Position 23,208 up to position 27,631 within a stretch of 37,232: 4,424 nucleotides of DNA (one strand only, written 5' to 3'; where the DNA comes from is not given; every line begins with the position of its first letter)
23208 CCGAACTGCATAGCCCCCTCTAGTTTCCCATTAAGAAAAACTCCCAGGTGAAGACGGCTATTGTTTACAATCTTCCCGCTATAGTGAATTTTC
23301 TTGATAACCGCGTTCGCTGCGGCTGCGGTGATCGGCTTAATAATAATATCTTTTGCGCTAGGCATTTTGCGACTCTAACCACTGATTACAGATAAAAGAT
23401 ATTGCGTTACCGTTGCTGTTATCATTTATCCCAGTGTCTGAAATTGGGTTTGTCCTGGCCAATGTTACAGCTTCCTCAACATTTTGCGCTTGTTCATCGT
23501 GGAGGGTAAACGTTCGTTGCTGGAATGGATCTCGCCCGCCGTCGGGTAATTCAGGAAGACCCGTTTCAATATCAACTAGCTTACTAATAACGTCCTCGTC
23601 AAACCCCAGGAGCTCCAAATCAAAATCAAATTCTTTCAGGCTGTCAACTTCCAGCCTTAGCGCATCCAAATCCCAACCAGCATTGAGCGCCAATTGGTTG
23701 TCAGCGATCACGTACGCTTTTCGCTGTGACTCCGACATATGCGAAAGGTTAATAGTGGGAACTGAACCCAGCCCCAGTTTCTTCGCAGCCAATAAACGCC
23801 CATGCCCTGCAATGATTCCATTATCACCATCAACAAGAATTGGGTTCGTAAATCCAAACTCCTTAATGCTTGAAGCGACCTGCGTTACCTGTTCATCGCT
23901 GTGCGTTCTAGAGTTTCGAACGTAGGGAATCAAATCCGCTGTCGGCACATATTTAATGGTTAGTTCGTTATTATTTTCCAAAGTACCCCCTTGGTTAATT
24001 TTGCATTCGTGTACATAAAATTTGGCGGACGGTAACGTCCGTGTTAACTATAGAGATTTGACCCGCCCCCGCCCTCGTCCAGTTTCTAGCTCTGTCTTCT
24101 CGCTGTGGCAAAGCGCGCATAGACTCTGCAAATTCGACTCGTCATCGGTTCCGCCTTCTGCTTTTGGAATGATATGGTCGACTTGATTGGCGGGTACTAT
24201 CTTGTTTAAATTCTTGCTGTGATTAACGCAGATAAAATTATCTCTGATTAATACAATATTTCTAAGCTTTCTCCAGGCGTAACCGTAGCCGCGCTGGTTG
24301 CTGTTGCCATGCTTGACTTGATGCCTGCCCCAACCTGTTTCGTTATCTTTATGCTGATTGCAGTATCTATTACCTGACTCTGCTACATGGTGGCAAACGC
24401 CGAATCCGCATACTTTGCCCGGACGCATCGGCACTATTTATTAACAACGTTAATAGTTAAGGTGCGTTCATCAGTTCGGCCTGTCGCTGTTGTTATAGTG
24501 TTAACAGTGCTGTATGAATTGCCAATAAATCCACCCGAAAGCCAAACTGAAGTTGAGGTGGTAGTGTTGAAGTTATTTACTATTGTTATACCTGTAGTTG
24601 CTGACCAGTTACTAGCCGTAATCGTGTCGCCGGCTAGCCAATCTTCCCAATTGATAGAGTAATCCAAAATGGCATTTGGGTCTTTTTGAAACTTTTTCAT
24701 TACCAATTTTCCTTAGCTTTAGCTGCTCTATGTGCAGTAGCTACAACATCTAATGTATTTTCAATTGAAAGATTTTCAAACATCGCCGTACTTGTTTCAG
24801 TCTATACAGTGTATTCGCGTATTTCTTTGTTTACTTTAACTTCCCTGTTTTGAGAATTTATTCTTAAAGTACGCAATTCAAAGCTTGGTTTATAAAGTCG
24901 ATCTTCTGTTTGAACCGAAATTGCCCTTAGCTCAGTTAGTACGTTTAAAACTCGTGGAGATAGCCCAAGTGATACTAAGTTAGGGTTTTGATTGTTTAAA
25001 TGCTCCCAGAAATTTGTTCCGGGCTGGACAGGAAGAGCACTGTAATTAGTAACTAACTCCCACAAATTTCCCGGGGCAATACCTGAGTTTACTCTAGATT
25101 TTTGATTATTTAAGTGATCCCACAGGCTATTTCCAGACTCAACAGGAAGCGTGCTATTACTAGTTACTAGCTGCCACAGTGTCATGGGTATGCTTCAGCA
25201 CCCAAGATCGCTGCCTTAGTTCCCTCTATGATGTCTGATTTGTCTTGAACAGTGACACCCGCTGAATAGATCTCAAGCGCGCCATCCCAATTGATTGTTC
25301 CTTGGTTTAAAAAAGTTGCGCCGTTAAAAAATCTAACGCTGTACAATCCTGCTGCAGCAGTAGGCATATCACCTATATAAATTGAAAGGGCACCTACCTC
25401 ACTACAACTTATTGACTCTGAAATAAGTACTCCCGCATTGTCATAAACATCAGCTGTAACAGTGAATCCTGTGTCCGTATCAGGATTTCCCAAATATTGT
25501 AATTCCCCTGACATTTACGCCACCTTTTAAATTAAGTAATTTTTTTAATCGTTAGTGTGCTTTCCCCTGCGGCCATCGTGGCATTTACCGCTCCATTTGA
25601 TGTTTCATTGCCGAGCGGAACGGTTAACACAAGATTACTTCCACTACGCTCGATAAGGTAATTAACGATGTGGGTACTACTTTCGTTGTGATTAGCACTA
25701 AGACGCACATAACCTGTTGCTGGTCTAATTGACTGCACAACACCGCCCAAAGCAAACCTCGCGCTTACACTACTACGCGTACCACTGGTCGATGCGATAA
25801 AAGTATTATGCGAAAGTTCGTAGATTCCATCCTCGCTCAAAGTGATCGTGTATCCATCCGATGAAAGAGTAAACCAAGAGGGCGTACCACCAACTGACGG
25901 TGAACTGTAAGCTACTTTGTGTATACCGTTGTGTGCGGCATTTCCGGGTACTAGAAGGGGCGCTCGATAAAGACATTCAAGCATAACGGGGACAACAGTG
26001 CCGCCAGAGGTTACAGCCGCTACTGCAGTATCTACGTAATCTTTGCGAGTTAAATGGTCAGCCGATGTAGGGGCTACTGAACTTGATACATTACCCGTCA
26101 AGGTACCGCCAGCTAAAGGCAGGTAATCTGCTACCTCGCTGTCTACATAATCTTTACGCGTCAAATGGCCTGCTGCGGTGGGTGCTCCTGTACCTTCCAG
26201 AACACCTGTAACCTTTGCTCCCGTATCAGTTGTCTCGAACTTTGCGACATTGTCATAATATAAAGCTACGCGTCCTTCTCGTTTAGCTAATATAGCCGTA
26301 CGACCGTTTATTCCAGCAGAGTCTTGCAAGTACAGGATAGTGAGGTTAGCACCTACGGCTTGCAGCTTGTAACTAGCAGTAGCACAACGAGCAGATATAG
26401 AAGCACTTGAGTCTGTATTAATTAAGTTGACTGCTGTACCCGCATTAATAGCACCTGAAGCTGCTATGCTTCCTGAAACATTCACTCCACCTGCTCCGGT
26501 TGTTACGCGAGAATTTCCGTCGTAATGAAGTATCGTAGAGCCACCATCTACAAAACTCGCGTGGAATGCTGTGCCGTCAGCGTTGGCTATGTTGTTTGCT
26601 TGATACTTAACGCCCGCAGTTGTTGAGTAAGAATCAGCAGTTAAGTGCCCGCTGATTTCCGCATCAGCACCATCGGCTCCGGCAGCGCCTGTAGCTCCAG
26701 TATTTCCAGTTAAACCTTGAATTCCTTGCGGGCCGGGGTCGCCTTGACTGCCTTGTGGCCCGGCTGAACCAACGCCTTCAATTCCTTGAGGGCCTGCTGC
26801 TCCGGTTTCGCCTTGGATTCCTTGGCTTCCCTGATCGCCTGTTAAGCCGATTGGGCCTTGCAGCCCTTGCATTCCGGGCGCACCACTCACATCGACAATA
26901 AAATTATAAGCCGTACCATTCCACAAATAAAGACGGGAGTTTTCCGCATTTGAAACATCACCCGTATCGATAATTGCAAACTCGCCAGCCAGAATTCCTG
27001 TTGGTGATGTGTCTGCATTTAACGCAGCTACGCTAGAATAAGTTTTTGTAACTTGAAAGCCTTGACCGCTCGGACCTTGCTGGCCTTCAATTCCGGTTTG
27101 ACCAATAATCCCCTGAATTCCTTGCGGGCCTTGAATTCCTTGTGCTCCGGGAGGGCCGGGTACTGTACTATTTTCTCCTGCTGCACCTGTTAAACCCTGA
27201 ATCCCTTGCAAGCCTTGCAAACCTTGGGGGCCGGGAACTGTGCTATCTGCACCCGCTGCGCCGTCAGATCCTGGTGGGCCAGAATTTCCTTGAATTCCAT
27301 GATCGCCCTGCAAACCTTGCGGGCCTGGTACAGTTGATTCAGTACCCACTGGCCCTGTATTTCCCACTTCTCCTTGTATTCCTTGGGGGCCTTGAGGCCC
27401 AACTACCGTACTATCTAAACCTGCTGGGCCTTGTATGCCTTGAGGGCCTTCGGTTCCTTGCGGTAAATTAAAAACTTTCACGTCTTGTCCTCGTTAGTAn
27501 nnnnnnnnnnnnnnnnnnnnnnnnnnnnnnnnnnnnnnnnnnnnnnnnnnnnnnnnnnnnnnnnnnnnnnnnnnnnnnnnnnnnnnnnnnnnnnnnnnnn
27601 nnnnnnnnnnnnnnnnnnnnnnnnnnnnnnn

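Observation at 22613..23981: ParB/Srx-domain protein lacking its usual methylase, coupled to a Mom-like GNAT-fold gene directly upstream of terminase: candidate DNA hypermodification module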

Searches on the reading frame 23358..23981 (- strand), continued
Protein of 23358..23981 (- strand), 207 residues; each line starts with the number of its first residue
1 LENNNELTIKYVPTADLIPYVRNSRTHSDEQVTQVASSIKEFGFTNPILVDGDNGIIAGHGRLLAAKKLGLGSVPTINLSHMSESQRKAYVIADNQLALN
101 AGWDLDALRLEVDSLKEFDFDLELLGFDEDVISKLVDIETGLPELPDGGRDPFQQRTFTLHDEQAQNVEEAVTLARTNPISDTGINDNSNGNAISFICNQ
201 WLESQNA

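Call 83: find_related_loci(query=A4, collection=viral_contigs, flank=3000)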
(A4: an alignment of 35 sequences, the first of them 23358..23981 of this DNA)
Query A4 (207 aa) in viral_contigs; peptide patterns used: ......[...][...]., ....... (x = any residue, [..] = any of these).
600 stretches matched a pattern (row limit reached: there are more); 600 encode a relative of the query (tblastn E <= 1e-3); the best 80 are kept; 80 distinct loci.
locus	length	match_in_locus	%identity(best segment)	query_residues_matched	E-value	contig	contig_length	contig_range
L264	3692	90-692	72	7-207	3e-99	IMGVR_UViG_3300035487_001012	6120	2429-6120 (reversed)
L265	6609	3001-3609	65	1-203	7e-92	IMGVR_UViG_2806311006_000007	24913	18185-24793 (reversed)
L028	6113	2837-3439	65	10-207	1e-86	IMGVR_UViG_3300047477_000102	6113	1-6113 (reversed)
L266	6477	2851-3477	60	1-207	7e-83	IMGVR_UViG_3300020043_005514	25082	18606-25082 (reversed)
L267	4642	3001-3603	62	7-207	2e-81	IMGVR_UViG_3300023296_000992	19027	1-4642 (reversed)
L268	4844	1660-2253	58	4-201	3e-79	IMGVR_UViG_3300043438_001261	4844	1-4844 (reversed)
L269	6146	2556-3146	56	5-201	7e-77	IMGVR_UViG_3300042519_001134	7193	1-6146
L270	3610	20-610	56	5-201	1e-76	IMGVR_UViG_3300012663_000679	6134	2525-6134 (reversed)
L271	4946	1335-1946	58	8-206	3e-76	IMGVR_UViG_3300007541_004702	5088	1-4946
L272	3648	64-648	56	7-201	1e-75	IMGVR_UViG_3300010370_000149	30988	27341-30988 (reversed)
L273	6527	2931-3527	53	3-201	3e-73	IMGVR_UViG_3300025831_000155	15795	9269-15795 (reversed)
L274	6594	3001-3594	55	7-202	1e-71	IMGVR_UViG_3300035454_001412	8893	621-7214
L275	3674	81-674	53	7-201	7e-70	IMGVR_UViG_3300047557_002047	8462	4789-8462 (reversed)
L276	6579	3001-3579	53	9-201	4e-69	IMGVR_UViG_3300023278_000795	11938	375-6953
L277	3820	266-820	58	17-198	4e-68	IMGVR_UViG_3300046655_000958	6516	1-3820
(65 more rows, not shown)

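Call 85: fold_search(model_id=the predicted structure, library=pdb)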
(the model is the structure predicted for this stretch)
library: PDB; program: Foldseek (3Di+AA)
matches with E <= 10: 261; with E <= 0.001: 29
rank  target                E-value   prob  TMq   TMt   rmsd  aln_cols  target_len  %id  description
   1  6sdk_A                1.1e-06  1.00  0.38  0.39  10.5       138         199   26  Crystal structure of bacterial ParB dimer bound to CDP (released 2019-10-23)
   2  6sdk_B                1.1e-06  1.00  0.38  0.39  11.5       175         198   23  Crystal structure of bacterial ParB dimer bound to CDP (released 2019-10-23)
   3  7bnk_B                1.7e-06  1.00  0.39  0.41  10.3       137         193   26  Crystal structure of ParB from Myxococcus xanthus bound to CDP and Monothiophosphate (released 2021-09-08)
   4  7nfu_B                2.5e-06  1.00  0.34  0.34   8.9       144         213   24  Crystal structure of C-terminally truncated Geobacillus thermoleovorans nucleoid occlusion protein Noc (released 2021-02-17)
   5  7ng0                  2.8e-06  1.00  0.36  0.37  11.1       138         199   23  Crystal structure of N- and C-terminally truncated Geobacillus thermoleovorans nucleoid occlusion protein Noc (released 2021-02-17)
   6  7bnk_A                3.1e-06  1.00  0.39  0.41  10.3       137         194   26  Crystal structure of ParB from Myxococcus xanthus bound to CDP and Monothiophosphate (released 2021-09-08)
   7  7bnr_A                4.2e-06  1.00  0.39  0.42  10.3       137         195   24  Crystal structure of a ParB Q52A mutant from Myxococcus xanthus bound to CTPyS (released 2021-09-08)
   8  7bm8_A                5.3e-06  1.00  0.38  0.43  11.8       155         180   22  Crystal structure of the C-terminally truncated chromosome-partitioning protein ParB from Caulobacter crescentus compl (released 2021-04-28)
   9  7o0n_A                6.3e-06  1.00  0.38  0.40  10.3       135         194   26  Crystal structure of a ParB E93A mutant from Myxococcus xanthus bound to CDP and monothiophosphate (released 2021-09-15)
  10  7nfu_A                6.6e-06  1.00  0.34  0.32   8.0       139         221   24  Crystal structure of C-terminally truncated Geobacillus thermoleovorans nucleoid occlusion protein Noc (released 2021-02-17)
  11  7ol9_B                9.4e-06  1.00  0.35  0.35  13.3       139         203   22  Crystal structure of C-terminally truncated Bacillus subtilis nucleoid occlusion protein (Noc) complexed to the Noc-bi (released 2022-03-09)
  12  7ol9_A                2.1e-05  1.00  0.33  0.34  18.3       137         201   22  Crystal structure of C-terminally truncated Bacillus subtilis nucleoid occlusion protein (Noc) complexed to the Noc-bi (released 2022-03-09)
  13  8qa8_C                2.9e-05  1.00  0.36  0.37  12.9       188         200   18  Crystal structure of the C-terminally truncated transcriptional repressor protein KorB from the RK2 plasmid complexed  (released 2024-02-21)
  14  7bnr_B                5.5e-05  1.00  0.39  0.40  10.3       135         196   24  Crystal structure of a ParB Q52A mutant from Myxococcus xanthus bound to CTPyS (released 2021-09-08)
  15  5k5d_C                5.5e-05  1.00  0.33  0.28   6.9       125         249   18  Structure of the C2221 form of Pnob8-like ParB-N domain (released 2016-06-15)
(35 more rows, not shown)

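Call 87: search_solved_structures(query=A4, max_evalue=0.01, show_alignments=4)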
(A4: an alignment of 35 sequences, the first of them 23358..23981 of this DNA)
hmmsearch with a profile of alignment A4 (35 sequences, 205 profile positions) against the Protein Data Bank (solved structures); distinct sequences matched with E-value up to 0.01: 10.
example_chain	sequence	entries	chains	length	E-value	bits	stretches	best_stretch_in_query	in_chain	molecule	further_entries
7nfu_A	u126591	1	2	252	7.8e-06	29.3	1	4-80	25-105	Nucleoid occlusion protein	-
7ng0_A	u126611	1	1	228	1.2e-05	28.6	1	6-80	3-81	Nucleoid occlusion protein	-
4umk_A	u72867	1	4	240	1.6e-05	28.3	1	12-85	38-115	PROBABLE CHROMOSOME-PARTITIONING PROTEIN PARB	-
7bnk_A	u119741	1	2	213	2e-05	27.9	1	23-85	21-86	ParB family protein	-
7bnr_A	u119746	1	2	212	2.1e-05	27.8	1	23-85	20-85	ParB family protein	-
7o0n_A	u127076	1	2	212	2.6e-05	27.5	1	23-85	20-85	ParB family protein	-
6sdk_A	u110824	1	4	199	6.3e-05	26.3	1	6-84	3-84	Stage 0 sporulation protein J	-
7ol9_A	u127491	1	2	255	9.2e-05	25.8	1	4-82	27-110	Nucleoid occlusion protein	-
6t1f_A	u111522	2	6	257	0.0006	23.1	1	22-76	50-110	Chromosome-partitioning protein ParB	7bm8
1vz0_A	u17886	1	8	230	0.0024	21.2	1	25-82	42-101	Chromosome-partitioning protein Spo0J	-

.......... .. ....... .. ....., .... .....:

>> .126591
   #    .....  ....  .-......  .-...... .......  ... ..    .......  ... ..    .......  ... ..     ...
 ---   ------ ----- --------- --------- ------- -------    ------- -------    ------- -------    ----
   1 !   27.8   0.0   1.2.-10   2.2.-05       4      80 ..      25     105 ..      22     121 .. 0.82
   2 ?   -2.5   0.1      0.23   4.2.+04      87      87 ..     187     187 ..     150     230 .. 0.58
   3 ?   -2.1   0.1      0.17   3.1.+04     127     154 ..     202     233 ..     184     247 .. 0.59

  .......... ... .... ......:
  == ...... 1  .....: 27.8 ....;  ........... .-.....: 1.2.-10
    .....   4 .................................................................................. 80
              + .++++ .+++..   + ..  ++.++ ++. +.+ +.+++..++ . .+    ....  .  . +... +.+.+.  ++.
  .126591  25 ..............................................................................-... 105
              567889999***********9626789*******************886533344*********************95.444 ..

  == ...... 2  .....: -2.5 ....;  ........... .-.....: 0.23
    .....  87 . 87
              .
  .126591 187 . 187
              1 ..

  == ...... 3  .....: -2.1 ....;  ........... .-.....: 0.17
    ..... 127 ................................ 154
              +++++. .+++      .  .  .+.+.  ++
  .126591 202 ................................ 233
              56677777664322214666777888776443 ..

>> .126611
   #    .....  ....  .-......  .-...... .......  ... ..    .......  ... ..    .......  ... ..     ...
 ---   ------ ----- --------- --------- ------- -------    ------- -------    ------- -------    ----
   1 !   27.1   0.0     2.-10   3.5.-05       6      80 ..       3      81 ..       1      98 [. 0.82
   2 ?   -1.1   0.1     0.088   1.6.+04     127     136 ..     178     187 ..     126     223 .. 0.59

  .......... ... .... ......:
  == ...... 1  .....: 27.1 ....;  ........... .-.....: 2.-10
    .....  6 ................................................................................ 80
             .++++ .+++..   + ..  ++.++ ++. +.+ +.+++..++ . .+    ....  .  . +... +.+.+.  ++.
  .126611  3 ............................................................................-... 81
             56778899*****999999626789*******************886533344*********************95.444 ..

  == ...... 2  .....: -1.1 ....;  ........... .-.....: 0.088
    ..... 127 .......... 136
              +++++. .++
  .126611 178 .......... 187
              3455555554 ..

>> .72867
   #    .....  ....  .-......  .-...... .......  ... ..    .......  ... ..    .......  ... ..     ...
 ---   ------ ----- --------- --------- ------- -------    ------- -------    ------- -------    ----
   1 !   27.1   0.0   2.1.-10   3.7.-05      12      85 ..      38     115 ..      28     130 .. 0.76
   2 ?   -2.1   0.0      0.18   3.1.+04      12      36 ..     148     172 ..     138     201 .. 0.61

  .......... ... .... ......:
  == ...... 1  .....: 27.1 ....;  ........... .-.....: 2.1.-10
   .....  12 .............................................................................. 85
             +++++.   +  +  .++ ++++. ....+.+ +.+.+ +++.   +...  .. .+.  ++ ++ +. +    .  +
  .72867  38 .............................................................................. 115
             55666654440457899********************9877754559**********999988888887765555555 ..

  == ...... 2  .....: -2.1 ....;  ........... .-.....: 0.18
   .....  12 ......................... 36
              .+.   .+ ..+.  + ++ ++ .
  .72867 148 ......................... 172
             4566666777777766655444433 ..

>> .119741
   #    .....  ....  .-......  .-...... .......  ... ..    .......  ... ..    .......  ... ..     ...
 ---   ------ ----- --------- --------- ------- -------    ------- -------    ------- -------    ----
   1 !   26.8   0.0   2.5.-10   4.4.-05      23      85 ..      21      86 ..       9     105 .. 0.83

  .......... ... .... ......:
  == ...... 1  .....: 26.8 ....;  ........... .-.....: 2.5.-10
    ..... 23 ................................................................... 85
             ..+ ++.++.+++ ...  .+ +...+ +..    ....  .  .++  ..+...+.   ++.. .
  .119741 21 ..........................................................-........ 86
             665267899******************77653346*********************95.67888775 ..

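Call 92: search_protein_families(library=padloc, proteins=[window:23358-23981:-], max_evalue=0.01)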
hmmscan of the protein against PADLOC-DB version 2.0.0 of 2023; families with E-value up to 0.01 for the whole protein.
window:23358-23981:- (207 aa): 1 family
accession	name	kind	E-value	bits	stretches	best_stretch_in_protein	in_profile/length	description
PDLC03229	MTase_II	-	2.9e-40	136.4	1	8-136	9-141/436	Type II methyltransferase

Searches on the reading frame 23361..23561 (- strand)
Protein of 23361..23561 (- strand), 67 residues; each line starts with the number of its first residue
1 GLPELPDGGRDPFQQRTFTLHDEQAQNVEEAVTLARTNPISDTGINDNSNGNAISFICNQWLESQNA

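Call 91: search_protein_families(library=pfam, proteins=[window:23361-23561:-], max_evalue=10)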
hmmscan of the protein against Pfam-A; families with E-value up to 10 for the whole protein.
seq(67 aa): 0 families

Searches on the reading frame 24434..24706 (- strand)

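Call 93: search_protein_families(library=pfam, proteins=[window:24434-24706:-], max_evalue=0.001)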
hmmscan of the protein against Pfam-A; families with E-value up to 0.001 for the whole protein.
window:24434-24706:- (90 aa): 1 family
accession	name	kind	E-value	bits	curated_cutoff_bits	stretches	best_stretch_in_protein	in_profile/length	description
PF23148.1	Gp77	-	2.3e-26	92.5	27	1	8-85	1-83/84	Podophage GP4 fiber-tail adaptor protein gp77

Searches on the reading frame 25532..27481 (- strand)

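Call 93: search_protein_families(library=pfam, proteins=[window:25532-27481:-], max_evalue=0.001)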
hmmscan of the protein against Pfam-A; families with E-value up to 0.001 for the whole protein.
window:25532-27481:- (649 aa): 1 family
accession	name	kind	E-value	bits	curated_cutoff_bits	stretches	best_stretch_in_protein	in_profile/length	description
PF01391.23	Collagen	-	4.6e-24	84.4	27.2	4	83-140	3-59/60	Collagen triple helix repeat (20 copies)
